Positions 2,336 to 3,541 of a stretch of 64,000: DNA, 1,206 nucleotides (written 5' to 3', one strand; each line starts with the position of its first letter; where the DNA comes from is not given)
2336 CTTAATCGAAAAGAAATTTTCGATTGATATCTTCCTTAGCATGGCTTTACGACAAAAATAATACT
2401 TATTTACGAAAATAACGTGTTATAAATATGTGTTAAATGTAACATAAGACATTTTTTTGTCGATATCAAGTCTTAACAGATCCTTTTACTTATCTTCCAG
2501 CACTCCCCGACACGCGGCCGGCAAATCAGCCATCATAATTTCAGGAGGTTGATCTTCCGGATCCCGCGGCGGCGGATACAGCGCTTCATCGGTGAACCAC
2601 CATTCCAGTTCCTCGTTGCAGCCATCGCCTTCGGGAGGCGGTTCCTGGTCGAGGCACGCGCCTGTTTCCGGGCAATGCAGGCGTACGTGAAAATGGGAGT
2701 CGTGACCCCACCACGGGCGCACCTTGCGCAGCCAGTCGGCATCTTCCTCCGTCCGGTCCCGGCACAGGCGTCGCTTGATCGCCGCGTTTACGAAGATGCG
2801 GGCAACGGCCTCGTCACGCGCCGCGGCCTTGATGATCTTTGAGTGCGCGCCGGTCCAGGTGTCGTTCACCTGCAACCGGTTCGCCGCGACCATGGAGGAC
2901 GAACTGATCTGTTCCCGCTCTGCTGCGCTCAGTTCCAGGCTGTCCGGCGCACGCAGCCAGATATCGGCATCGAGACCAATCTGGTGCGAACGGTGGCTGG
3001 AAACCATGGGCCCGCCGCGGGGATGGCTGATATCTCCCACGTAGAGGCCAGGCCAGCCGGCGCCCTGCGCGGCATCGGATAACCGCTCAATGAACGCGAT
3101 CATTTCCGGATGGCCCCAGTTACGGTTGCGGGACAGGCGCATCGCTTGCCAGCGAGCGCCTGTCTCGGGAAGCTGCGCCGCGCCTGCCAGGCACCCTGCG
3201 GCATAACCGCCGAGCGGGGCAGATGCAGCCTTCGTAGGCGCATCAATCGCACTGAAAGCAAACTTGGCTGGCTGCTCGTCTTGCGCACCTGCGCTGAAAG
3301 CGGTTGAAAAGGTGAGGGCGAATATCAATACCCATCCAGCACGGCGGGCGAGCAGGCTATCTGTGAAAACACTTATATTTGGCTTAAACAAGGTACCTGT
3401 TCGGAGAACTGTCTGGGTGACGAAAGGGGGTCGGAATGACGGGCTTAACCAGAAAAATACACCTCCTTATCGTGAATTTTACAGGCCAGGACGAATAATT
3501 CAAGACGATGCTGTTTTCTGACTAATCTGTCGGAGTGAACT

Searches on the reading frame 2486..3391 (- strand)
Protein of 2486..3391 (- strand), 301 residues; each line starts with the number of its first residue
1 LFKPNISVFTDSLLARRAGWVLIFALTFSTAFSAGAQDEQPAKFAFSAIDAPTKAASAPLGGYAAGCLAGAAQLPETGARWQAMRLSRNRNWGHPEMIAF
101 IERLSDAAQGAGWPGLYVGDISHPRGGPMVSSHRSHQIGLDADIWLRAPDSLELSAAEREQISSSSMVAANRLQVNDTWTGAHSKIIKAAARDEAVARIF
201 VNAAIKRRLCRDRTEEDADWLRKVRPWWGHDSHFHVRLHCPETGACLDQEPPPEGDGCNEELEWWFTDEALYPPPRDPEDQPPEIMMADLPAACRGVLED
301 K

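Call 28: search_protein_families(library=pfam, proteins=[window:2486-3391:-], max_evalue=0.001)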
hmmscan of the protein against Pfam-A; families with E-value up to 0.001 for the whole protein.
window:2486-3391:- (301 aa): 1 family
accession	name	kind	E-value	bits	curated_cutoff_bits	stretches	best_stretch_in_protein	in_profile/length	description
PF03411.18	Peptidase_M74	-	2.9e-99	332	25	1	60-298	2-239/240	Penicillin-insensitive murein endopeptidase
